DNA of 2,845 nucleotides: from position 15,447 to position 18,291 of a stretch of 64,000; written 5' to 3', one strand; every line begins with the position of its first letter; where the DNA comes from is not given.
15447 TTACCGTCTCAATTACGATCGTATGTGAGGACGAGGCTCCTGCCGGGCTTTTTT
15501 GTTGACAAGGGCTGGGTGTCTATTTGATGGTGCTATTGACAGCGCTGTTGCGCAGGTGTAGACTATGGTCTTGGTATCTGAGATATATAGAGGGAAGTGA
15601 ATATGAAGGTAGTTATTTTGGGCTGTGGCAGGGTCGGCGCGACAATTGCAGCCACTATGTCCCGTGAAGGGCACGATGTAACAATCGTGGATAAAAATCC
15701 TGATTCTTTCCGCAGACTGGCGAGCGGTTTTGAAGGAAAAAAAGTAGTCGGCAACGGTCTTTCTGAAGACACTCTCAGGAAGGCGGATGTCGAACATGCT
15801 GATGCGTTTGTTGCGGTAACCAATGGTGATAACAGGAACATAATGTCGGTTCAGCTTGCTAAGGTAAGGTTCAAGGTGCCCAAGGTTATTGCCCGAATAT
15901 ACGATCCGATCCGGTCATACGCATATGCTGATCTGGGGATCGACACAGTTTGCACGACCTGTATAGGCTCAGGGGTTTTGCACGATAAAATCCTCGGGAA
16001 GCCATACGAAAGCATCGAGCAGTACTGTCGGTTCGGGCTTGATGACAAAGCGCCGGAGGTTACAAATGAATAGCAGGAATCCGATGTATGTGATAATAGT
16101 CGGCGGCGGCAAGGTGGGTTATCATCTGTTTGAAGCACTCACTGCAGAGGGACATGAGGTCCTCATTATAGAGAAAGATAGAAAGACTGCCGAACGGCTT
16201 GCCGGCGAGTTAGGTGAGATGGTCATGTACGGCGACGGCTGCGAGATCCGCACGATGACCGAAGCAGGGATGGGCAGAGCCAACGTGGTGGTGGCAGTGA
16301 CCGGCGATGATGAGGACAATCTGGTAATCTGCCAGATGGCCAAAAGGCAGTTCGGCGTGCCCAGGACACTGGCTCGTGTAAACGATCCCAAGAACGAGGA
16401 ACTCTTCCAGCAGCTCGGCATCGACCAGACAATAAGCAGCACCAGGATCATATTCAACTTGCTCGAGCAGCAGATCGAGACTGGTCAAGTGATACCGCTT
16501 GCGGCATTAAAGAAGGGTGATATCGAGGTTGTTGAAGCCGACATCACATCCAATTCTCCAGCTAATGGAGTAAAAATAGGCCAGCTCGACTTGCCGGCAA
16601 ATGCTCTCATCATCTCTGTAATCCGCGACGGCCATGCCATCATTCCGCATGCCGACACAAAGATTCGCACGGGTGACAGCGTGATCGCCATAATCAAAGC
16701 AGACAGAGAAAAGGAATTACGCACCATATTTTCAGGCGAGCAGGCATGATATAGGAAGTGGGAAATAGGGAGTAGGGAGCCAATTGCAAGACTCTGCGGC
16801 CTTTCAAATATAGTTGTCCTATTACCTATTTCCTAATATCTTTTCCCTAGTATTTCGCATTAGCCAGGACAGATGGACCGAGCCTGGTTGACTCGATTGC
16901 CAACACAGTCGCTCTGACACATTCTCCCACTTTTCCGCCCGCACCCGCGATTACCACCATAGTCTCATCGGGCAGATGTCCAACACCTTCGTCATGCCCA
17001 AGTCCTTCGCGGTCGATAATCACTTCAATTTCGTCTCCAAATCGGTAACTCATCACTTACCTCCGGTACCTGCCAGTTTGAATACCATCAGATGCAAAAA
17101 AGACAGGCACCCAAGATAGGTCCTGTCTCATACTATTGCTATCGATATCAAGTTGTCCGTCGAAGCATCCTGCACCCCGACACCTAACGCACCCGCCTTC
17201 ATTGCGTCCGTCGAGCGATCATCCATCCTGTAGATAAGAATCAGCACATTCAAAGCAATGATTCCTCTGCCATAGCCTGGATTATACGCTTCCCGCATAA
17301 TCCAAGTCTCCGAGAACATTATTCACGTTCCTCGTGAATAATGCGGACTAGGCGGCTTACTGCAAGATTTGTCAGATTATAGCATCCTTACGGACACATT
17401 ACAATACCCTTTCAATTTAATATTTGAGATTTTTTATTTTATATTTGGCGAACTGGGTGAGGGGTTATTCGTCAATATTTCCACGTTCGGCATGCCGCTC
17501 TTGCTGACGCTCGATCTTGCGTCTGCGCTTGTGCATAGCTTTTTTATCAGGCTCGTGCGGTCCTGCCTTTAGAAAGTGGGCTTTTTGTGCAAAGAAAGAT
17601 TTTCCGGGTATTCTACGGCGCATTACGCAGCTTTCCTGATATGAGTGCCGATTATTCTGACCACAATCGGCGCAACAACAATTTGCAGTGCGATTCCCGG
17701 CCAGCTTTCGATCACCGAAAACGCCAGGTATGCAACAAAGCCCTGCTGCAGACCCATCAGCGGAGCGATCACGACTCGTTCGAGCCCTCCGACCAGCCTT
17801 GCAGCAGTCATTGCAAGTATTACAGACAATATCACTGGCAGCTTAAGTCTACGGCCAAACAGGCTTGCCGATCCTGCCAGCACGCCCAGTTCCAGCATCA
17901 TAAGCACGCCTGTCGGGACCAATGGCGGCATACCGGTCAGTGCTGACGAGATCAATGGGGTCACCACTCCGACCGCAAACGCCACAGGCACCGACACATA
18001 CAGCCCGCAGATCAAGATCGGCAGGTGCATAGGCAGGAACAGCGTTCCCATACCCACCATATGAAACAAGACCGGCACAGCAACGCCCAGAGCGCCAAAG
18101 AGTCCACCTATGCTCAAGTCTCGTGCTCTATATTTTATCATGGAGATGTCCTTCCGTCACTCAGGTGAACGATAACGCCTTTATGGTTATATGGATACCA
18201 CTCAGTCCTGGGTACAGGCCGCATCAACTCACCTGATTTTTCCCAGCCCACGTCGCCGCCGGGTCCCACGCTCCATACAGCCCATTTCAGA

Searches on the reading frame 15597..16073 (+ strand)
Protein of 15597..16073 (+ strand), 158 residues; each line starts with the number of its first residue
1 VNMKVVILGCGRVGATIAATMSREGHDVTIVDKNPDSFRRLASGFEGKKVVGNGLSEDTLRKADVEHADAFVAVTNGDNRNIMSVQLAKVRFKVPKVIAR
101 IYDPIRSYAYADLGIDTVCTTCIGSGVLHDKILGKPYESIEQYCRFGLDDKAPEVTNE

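Call 25: search_protein_families(library=pfam, proteins=[window:15597-16073:+])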
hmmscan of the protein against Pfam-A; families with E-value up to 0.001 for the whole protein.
window:15597-16073:+ (158 aa): 12 families
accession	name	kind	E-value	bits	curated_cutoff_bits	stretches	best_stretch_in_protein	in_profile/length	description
PF02254.24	TrkA_N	-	1.3e-28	100.1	23.8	1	5-120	1-115/116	TrkA-N domain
PF03721.20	UDPG_MGDP_dh_N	-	1.5e-06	28.3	27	1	3-44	1-42/187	UDP-glucose/GDP-mannose dehydrogenase family, NAD binding domain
PF01262.27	AlaDh_PNT_C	-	3.2e-06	27.2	23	1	3-72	29-97/214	Alanine dehydrogenase/PNT, C-terminal domain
PF03807.23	F420_oxidored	-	3.8e-06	27.9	21.6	1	4-65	1-62/94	NADP oxidoreductase coenzyme F420-dependent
PF02558.23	ApbA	-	6.6e-06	26.2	22.2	1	5-51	1-47/150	Ketopantoate reductase PanE/ApbA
PF02737.24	3HCDH_N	-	1e-05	26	22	1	4-47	1-44/180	3-hydroxyacyl-CoA dehydrogenase, NAD binding domain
PF03435.24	Sacchrp_dh_NADP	-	1.2e-05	26.1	25.1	1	5-54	1-52/129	Saccharopine dehydrogenase NADP binding domain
PF13241.12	NAD_binding_7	-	1.5e-05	25.9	22.1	1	2-89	7-83/104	Putative NAD(P)-binding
PF01266.30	DAO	-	2.9e-05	24.2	27.9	1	4-51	1-47/353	FAD dependent oxidoreductase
PF01488.26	Shikimate_DH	-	0.00013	22.5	24.3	1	3-77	13-85/138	Shikimate / quinate 5-dehydrogenase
PF01210.29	NAD_Gly3P_dh_N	-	0.00082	19.8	23.1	1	4-65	1-63/158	NAD-dependent glycerol-3-phosphate dehydrogenase N-terminus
PF13450.12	NAD_binding_8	-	0.00093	19.9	21.9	0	7-38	1-32/68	NAD(P)-binding Rossmann-like domain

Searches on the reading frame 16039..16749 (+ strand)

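Call 25: search_protein_families(library=pfam, proteins=[window:16039-16749:+])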
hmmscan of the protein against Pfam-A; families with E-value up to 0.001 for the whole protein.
window:16039-16749:+ (236 aa): 6 families
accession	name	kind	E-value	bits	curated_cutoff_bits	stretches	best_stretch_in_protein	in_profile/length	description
PF02254.24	TrkA_N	-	2.2e-31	109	23.8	1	18-133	1-115/116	TrkA-N domain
PF02080.26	TrkA_C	-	1e-13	51.4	27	1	164-231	1-70/71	TrkA-C domain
PF13241.12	NAD_binding_7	-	3.3e-06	28.1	22.1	1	18-103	10-84/104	Putative NAD(P)-binding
PF03807.23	F420_oxidored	-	2.8e-05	25.1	21.6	1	19-87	3-67/94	NADP oxidoreductase coenzyme F420-dependent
PF01488.26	Shikimate_DH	-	0.00072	20.1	24.3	0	16-89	13-84/138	Shikimate / quinate 5-dehydrogenase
PF13460.12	NAD_binding_10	-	0.00084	19.7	27.2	0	23-96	3-77/184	NAD(P)H-binding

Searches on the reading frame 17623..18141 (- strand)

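Call 25: search_protein_families(library=pfam, proteins=[window:17623-18141:-])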
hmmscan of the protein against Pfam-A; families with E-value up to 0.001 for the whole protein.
window:17623-18141:- (172 aa): 1 family
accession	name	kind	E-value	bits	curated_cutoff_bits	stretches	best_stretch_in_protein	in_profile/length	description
PF12822.12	ECF_trnsprt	-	3.3e-07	30.9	30.7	1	13-161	7-169/169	ECF transporter, substrate-specific component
